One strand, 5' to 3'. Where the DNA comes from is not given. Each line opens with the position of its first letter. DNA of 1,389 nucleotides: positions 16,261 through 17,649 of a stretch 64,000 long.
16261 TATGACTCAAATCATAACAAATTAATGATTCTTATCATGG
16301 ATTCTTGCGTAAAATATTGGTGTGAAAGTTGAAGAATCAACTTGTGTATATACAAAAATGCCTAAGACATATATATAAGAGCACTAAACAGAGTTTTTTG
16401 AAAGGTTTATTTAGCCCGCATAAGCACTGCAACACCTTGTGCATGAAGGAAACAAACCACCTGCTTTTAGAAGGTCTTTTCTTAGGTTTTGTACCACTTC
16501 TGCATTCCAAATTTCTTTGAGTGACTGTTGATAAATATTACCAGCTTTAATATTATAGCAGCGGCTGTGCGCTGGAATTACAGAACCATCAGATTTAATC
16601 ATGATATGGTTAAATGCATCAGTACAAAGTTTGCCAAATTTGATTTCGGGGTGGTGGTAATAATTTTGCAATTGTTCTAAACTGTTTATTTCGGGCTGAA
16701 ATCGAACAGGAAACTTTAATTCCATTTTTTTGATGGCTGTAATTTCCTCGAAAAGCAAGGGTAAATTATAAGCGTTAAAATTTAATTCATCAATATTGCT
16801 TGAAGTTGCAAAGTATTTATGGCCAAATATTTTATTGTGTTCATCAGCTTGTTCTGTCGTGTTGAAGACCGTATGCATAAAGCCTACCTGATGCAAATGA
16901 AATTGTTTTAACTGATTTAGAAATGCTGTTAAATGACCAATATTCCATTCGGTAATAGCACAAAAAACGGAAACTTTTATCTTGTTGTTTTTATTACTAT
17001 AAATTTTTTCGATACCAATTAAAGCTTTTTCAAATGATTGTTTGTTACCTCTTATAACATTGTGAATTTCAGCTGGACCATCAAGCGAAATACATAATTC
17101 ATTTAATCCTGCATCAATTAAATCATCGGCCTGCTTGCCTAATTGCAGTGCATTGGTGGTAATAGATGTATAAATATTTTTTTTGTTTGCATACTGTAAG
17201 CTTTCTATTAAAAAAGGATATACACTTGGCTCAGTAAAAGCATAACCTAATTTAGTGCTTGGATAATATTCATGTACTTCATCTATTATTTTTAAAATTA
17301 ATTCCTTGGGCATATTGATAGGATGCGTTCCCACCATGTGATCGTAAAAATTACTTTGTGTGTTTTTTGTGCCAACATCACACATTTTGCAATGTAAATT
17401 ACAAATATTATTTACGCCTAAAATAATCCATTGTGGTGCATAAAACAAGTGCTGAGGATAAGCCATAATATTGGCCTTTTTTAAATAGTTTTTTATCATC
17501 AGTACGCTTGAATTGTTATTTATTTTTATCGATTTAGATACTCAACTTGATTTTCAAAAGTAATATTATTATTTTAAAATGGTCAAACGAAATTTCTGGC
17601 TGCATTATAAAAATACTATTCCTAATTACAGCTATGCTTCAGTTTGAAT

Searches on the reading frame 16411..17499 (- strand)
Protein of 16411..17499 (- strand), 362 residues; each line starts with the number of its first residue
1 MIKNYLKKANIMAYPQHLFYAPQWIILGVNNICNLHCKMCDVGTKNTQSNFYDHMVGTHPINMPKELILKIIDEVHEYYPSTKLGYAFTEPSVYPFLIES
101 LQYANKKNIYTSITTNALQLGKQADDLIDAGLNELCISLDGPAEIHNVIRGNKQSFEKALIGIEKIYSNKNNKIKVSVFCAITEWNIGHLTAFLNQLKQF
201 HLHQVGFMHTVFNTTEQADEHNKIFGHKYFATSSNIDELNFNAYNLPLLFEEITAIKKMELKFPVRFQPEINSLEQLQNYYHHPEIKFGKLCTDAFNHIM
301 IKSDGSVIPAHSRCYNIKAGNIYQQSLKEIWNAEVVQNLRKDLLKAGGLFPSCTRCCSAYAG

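Call 3: search_protein_families(library=pfam, proteins=[window:16411-17499:-], max_evalue=0.01)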
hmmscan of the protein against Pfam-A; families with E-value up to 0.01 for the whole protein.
window:16411-17499:- (362 aa): 2 families
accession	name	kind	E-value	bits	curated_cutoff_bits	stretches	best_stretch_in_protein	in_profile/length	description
PF04055.27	Radical_SAM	-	2.6e-17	64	29.5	1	31-181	5-150/166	Radical SAM superfamily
PF13186.11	SPASM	-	1.4e-10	41.7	21.5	1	292-356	1-66/67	Iron-sulfur cluster-binding domain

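Call 4: search_protein_families(library=ncbifam, proteins=[window:16411-17499:-], max_evalue=0.01)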
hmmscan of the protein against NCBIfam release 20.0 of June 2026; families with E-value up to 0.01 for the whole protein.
window:16411-17499:- (362 aa): 63 families (the best 25 are shown)
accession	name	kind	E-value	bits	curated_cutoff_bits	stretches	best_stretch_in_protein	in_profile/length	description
TIGR04317.1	W_rSAM_matur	equivalog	1.6e-22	80.2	380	2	25-220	6-194/349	tungsten cofactor oxidoreductase radical SAM maturase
TIGR04133.1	rSAM_w_lipo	hypoth_equivalog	5.2e-21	75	425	1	33-339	34-308/350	TIGR04133 family radical SAM/SPASM protein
NF033640.1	N_Twi_rSAM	subfamily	1.5e-18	67.1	170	2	22-205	110-300/398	twitch domain-containing radical SAM protein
TIGR04546.1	rSAM_ahbC_deAc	equivalog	8e-18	64.4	650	1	27-214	43-217/390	12,18-didecarboxysiroheme deacetylase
TIGR04054.1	rSAM_NirJ1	equivalog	2.9e-17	62.4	650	1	26-337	39-336/387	putative heme d1 biosynthesis radical SAM protein NirJ1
TIGR04051.1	rSAM_NirJ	equivalog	7.3e-15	54.8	515.45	1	30-219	9-185/354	heme d1 biosynthesis radical SAM protein NirJ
TIGR04347.1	pseudo_SAM_Halo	equivalog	6.9e-14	51.9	525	1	28-216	43-218/390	TIGR04347 family pseudo-SAM/SPASM protein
TIGR04545.1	rSAM_ahbD_hemeb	equivalog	1e-13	51.4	500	1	29-199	6-164/339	heme b synthase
TIGR04053.2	TIGR04053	equivalog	1.3e-13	50.9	395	1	22-343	7-327/366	TIGR04053 family radical SAM/SPASM domain-containing protein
NF050035.1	rSAM_WgK_link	exception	1.3e-13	50.7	650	1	19-360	5-338/367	radical SAM/SPASM peptide maturase WgkB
NF045574.1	sacti_mat_StsB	exception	2.2e-13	49.9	625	2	60-229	122-286/466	StsB family radical SAM/SPASM domain sactipeptide maturase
TIGR02666.1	moaA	equivalog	1.1e-12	47.6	284.05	1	28-211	15-193/336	GTP 3',8-cyclase MoaA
TIGR04055.1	rSAM_NirJ2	equivalog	6.9e-12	45.5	500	1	30-345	7-288/326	putative heme d1 biosynthesis radical SAM protein NirJ2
NF038332.1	rSAM_rare_HxsC4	exception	2.4e-11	43.4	500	1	63-225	46-208/335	radical SAM protein HxsC4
NF001199.0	PRK00164.2-1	equivalog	3.6e-11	42.8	231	1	28-238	17-211/308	GTP 3',8-cyclase MoaA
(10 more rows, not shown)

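Call 9: find_homologous_proteins(query=window:16411-17499:-)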
Query window:16411-17499:- (362 aa): 877 proteins with E <= 0.001 among 2977 candidates; the best 120 are listed.
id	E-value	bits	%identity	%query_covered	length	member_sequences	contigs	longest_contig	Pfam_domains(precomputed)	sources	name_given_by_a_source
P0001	3.2e-218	742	87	100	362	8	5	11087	PF13186.12,PF04055.28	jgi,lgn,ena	jgi:MoaA/NifB/PqqE/SkfB family radical SAM enzyme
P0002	1.1e-213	727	88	97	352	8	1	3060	PF13186.12,PF04055.28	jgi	-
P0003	5.4e-212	722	85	100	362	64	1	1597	PF13186.12,PF04055.28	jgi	jgi:radical SAM protein with 4Fe4S-binding SPASM domain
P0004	7.8e-201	685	81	98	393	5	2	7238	PF13186.12,PF04055.28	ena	-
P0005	8.2e-200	681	79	100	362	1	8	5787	PF13186.12,PF04055.28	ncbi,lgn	-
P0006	2.6e-199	680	80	100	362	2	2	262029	PF13186.12,PF04055.28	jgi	jgi:MoaA/NifB/PqqE/SkfB family radical SAM enzyme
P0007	2.0e-176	605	71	99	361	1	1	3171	PF13186.12,PF04055.28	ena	-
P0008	9.9e-176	602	70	98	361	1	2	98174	PF13186.12,PF04055.28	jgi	jgi:MoaA/NifB/PqqE/SkfB family radical SAM enzyme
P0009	4.0e-175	600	70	100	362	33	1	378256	PF13186.12,PF04055.28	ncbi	-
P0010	1.1e-171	589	69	99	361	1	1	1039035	PF13186.12,PF04055.28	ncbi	-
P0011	4.5e-166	570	67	100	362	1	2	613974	PF13186.12,PF04055.28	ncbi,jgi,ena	-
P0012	1.7e-147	509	60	98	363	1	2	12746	PF13186.12,PF04055.28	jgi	jgi:MoaA/NifB/PqqE/SkfB family radical SAM enzyme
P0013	5.3e-147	508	61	99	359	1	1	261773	PF13186.12,PF04055.28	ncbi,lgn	-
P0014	2.8e-146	505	61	99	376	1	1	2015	PF13186.12,PF04055.28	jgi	jgi:MoaA/NifB/PqqE/SkfB family radical SAM enzyme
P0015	3.3e-144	499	58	100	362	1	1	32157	PF13186.12,PF04055.28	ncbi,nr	ncbi:MAG: radical SAM protein [Aureispira sp.]|nr:radical SAM protein [Aureispira sp.]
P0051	1.5e-137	477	59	98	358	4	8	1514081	PF13186.12,PF04055.28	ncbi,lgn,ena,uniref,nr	ncbi:hypothetical protein BA195_04670 [Tenacibaculum soleae]|uniref:Radical SAM core domain-containi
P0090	2.4e-136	473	58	98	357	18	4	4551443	PF13186.12,PF04055.28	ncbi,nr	ncbi:MAG: hypothetical protein A3D31_17355 [Candidatus Fluviicola riflensis]|nr:MAG: hypothetical pr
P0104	5.4e-136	472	57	99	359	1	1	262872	PF13186.12,PF04055.28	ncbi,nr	ncbi:MAG: radical SAM protein [Ignavibacteriales bacterium]|nr:radical SAM protein [Ignavibacteriale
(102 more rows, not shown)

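Call 10: find_encoding_contigs(protein=P0051, flank=8000, max_places=2)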
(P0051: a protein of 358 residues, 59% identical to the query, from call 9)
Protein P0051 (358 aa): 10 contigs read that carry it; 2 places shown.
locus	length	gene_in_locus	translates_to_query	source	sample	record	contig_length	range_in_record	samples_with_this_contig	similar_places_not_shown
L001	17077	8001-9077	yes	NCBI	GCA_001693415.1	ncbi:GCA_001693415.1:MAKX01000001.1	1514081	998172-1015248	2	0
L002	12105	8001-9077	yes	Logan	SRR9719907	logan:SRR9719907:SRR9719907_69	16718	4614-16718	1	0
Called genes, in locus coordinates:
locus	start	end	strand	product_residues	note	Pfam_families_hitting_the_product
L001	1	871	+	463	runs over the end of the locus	PF02310:B12-binding, PF04055:Radical_SAM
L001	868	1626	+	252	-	PF05401:NodS (weak), PF01209:Ubie_methyltran, PF05175:MTS (weak), PF13489:Methyltransf_23, PF13847:Methyltransf_31, PF08241:Methyltransf_11, PF08242:Methyltransf_12, PF13649:Methyltransf_25, +1 more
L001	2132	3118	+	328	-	PF01522:Polysacc_deac_1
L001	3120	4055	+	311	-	PF13527:Acetyltransf_9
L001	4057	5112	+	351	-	PF00534:Glycos_transf_1, PF13692:Glyco_trans_1_4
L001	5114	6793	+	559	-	PF00664:ABC_membrane (weak), PF02463:SMC_N (faint), PF00005:ABC_tran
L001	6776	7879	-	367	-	PF00534:Glycos_transf_1, PF13692:Glyco_trans_1_4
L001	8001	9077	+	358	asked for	PF04055:Radical_SAM, PF13186:SPASM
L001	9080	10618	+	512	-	PF02310:B12-binding (weak), PF04055:Radical_SAM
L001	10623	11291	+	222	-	PF03602:Cons_hypoth95, PF03848:TehB, PF05175:MTS, PF06325:PrmA, PF13847:Methyltransf_31, PF08241:Methyltransf_11, PF08242:Methyltransf_12 (weak), PF13649:Methyltransf_25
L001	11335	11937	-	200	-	PF02397:Bac_transf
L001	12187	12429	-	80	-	-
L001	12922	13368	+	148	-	PF11412:DsbD_N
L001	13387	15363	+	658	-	PF02683:DsbD_TM, PF13899:Thioredoxin_7, PF13098:Thioredoxin_2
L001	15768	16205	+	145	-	PF00583:Acetyltransf_1, PF13673:Acetyltransf_10, PF13508:Acetyltransf_7, PF08445:FR47 (weak)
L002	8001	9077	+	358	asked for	PF04055:Radical_SAM, PF13186:SPASM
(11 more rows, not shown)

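Call 11: find_encoding_contigs(protein=P0090, flank=8000, max_places=2)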
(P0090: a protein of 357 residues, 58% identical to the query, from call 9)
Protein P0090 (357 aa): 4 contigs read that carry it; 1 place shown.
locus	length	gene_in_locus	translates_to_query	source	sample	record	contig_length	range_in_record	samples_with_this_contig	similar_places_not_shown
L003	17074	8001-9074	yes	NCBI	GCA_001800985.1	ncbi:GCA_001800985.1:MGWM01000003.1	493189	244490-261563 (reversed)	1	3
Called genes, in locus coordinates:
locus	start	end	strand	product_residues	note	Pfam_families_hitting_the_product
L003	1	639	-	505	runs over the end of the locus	-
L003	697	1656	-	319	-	PF13439:Glyco_transf_4, PF20706:GT4-conflict (weak), PF00534:Glycos_transf_1, PF13692:Glyco_trans_1_4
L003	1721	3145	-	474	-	-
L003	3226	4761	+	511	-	PF05935:Arylsulfotrans, PF14269:Arylsulfotran_2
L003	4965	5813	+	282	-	PF00149:Metallophos (weak)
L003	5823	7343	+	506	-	PF02310:B12-binding, PF04055:Radical_SAM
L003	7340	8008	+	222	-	PF06325:PrmA, PF05175:MTS, PF03602:Cons_hypoth95 (weak), PF08241:Methyltransf_11 (weak), PF08242:Methyltransf_12 (weak), PF13649:Methyltransf_25 (weak)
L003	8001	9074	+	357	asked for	PF04055:Radical_SAM, PF13186:SPASM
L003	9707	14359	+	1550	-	PF01839:FG-GAP (faint), PF13517:FG-GAP_3, PF00932:LTD, PF18962:Por_Secre_tail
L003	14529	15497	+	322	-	PF07661:MORN_2 (faint)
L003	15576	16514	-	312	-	-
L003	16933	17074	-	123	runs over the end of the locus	-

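Call 12: find_encoding_contigs(protein=P0104, flank=8000, max_places=2)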
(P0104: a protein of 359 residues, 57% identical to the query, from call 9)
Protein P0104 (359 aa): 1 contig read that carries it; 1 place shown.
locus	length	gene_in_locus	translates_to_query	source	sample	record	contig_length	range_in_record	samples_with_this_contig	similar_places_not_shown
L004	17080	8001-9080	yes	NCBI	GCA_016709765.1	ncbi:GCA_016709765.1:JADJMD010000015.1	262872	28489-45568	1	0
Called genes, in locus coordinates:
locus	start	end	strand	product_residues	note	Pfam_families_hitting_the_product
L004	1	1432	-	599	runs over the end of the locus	PF04932:Wzy_C, PF00515:TPR_1 (faint), PF07719:TPR_2 (faint)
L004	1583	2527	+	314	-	-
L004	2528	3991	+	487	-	PF02310:B12-binding (faint), PF04055:Radical_SAM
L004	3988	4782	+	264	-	PF01209:Ubie_methyltran, PF06080:DUF938 (weak), PF10294:Methyltransf_16 (weak), PF13489:Methyltransf_23 (weak), PF13847:Methyltransf_31, PF08241:Methyltransf_11, PF08242:Methyltransf_12, PF13649:Methyltransf_25, +1 more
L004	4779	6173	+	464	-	PF02310:B12-binding, PF04055:Radical_SAM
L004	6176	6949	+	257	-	PF13489:Methyltransf_23, PF01209:Ubie_methyltran, PF05175:MTS (weak), PF13847:Methyltransf_31, PF08241:Methyltransf_11, PF08242:Methyltransf_12 (weak), PF13649:Methyltransf_25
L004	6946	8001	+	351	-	PF00534:Glycos_transf_1, PF13692:Glyco_trans_1_4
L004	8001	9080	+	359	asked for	PF04055:Radical_SAM, PF13186:SPASM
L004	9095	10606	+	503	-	PF04055:Radical_SAM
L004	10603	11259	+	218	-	PF06325:PrmA, PF05175:MTS, PF02475:TRM5-TYW2_MTfase, PF03602:Cons_hypoth95 (weak), PF10294:Methyltransf_16, PF03848:TehB (weak), PF08242:Methyltransf_12 (weak), PF13649:Methyltransf_25 (weak), +1 more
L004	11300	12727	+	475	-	PF26314:MptA_B_family, PF09594:GT87 (weak)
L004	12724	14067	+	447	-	-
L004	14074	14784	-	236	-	PF02678:Pirin, PF17954:Pirin_C_2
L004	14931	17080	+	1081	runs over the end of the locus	PF07494:Reg_prop (faint), PF08450:SGL (faint), PF23748:Beta-prop_LRRK2 (faint), PF07495:Y_Y_Y, PF02518:HATPase_c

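Call 13: find_encoding_contigs(protein=P0006, flank=10000, max_places=2)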
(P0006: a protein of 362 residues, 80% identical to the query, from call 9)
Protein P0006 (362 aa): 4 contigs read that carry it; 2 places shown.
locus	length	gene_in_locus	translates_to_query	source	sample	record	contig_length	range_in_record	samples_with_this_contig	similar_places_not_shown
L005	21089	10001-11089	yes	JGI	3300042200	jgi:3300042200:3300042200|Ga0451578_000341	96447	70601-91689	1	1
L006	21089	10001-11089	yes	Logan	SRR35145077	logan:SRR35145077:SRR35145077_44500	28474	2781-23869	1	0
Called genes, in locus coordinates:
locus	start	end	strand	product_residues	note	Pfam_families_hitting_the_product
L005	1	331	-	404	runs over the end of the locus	PF02547:Queuosine_synth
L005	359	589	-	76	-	PF04024:PspC (weak)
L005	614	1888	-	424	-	PF11013:DUF2851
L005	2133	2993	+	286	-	-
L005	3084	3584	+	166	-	-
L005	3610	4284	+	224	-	PF00041:fn3 (weak)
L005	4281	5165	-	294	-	PF02900:LigB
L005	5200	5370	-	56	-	-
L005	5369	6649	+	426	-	PF09423:PhoD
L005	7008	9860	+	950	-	PF00675:Peptidase_M16, PF05193:Peptidase_M16_C, PF00675:Peptidase_M16, PF05193:Peptidase_M16_C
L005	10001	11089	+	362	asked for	PF04055:Radical_SAM, PF13186:SPASM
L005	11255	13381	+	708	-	PF18911:PKD_4 (faint), PF18962:Por_Secre_tail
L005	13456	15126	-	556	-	PF18962:Por_Secre_tail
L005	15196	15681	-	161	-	PF08211:dCMP_cyt_deam_2, PF00383:dCMP_cyt_deam_1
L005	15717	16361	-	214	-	PF14123:DUF4290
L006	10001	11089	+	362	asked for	PF04055:Radical_SAM, PF13186:SPASM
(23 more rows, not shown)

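Call 14: find_encoding_contigs(protein=P0009, flank=10000, max_places=2)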
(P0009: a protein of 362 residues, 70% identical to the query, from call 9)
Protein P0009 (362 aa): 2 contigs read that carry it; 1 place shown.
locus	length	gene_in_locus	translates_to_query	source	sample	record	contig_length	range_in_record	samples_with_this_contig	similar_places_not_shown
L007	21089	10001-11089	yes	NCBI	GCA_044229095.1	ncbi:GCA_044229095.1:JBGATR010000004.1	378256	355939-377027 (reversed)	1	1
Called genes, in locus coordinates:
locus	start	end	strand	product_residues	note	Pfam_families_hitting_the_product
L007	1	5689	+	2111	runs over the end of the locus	PF03534:SpvB, PF01839:FG-GAP (faint), PF13517:FG-GAP_3 (weak), PF05593:RHS_repeat (faint)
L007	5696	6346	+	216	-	-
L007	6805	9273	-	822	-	PF15902:Sortilin-Vps10 (weak), PF18962:Por_Secre_tail (weak)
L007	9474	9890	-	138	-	PF01741:MscL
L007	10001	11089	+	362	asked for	PF04055:Radical_SAM, PF13186:SPASM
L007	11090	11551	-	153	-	-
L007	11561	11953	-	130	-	PF03795:YCII (weak)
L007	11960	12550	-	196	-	PF25084:LbH_EIF2B (faint), PF00132:Hexapep, PF25087:GMPPB_C (weak), PF00132:Hexapep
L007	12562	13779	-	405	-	PF00108:Thiolase_N, PF00109:ketoacyl-synt (weak), PF02803:Thiolase_C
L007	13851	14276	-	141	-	PF03061:4HBT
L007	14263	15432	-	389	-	PF02737:3HCDH_N, PF00725:3HCDH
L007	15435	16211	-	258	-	PF00378:ECH_1, PF16113:ECH_2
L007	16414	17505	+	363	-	PF01883:FeS_assembly_P, PF00142:Fer4_NifH (faint), PF01656:CbiA, PF02374:ArsA_ATPase (weak), PF09140:MipZ (weak), PF10609:ParA, PF13614:AAA_31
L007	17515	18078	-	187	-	PF01553:Acyltransferase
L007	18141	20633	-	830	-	PF13715:CarbopepD_reg_2, PF18939:DUF5686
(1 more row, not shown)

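Call 15: find_encoding_contigs(protein=P0011, flank=10000, max_places=2)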
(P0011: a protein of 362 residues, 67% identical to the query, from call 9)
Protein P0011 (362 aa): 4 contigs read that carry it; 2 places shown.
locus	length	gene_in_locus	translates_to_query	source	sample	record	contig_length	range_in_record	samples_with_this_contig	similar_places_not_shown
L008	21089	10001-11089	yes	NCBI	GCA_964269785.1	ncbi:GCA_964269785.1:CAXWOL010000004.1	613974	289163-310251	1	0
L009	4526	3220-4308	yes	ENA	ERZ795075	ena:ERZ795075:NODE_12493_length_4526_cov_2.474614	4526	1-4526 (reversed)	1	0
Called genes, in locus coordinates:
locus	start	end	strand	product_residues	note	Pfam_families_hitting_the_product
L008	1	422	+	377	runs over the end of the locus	PF13177:DNA_pol3_delta2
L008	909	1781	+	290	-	PF25539:Bestrophin_2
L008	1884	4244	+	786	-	-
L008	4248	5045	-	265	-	PF00224:PK, PF02887:PK_C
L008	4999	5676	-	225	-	PF00224:PK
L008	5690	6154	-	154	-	-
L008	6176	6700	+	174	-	-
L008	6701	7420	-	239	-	PF22935:RM44_endonuclase (weak), PF14622:Ribonucleas_3_3, PF00636:Ribonuclease_3, PF00035:dsrm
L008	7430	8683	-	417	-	PF00109:ketoacyl-synt, PF02801:Ketoacyl-synt_C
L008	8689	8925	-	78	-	PF00550:PP-binding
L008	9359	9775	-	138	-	PF01741:MscL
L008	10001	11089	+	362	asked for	PF04055:Radical_SAM, PF13186:SPASM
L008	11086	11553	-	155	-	-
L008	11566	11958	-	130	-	PF03795:YCII (weak)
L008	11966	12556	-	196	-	PF25084:LbH_EIF2B (faint), PF00132:Hexapep, PF14602:Hexapep_2 (faint), PF25087:GMPPB_C (weak), PF00132:Hexapep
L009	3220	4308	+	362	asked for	PF04055:Radical_SAM, PF13186:SPASM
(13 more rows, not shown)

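Call 16: find_encoding_contigs(protein=P0001, flank=10000, max_places=4)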
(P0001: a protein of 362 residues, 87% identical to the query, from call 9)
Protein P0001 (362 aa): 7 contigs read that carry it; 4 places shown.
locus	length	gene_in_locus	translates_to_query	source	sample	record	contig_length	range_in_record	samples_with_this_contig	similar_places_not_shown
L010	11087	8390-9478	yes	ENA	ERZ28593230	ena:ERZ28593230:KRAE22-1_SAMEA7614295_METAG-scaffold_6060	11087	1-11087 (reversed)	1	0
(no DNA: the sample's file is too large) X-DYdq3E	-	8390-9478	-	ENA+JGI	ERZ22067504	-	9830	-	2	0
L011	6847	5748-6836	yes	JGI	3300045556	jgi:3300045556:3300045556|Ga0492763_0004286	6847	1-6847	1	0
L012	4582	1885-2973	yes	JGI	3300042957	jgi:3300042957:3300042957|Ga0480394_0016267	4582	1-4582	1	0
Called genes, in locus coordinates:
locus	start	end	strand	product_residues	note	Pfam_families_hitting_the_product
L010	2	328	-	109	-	?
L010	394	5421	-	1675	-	PF13205:Big_5 (weak), PF00932:LTD, PF13205:Big_5, PF00932:LTD, PF13205:Big_5, PF00932:LTD, PF13585:CHU_C (weak)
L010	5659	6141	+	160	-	-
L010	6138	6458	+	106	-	PF03819:MazG, PF12643:MazG-like (weak)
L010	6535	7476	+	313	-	-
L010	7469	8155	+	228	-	PF00005:ABC_tran, PF13304:AAA_21 (weak)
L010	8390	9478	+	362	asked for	PF04055:Radical_SAM, PF13186:SPASM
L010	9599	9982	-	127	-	-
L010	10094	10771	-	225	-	PF09601:DUF2459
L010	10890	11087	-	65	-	?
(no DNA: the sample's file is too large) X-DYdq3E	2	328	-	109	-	?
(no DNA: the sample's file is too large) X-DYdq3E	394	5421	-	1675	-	PF13205:Big_5 (weak), PF00932:LTD, PF13205:Big_5, PF00932:LTD, PF13205:Big_5, PF00932:LTD, PF13585:CHU_C (weak)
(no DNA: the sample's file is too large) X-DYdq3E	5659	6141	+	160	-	-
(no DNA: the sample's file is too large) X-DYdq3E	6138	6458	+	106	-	PF03819:MazG, PF12643:MazG-like (weak)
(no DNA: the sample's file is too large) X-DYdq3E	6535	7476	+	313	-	-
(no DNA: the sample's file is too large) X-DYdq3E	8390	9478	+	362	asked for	PF04055:Radical_SAM, PF13186:SPASM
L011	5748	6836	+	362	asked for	PF04055:Radical_SAM, PF13186:SPASM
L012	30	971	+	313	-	-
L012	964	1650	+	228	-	PF00005:ABC_tran, PF13304:AAA_21 (weak)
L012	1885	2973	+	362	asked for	PF04055:Radical_SAM, PF13186:SPASM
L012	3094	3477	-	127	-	-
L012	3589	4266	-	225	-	PF09601:DUF2459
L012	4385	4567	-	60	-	PF18962:Por_Secre_tail (weak)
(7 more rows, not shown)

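Call 17: find_encoding_contigs(protein=P0004, flank=10000, max_places=3)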
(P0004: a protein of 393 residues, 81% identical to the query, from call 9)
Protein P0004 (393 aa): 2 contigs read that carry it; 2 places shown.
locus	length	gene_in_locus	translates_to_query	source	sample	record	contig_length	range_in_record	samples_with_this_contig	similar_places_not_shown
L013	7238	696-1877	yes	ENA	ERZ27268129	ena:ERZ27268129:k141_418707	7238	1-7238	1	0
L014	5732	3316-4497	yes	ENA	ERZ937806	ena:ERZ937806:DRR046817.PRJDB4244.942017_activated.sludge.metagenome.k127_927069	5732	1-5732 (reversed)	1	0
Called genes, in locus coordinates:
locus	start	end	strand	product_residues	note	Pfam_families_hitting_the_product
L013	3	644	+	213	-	?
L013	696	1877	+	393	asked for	PF04055:Radical_SAM, PF13186:SPASM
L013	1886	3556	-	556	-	PF13600:DUF4140, PF13598:DUF4139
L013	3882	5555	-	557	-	PF18962:Por_Secre_tail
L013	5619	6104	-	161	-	PF08211:dCMP_cyt_deam_2, PF00383:dCMP_cyt_deam_1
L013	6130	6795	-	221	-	PF14123:DUF4290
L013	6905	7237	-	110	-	?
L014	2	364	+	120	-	?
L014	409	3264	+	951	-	PF00675:Peptidase_M16, PF05193:Peptidase_M16_C, PF00675:Peptidase_M16, PF05193:Peptidase_M16_C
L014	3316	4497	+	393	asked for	PF04055:Radical_SAM, PF13186:SPASM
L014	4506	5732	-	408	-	?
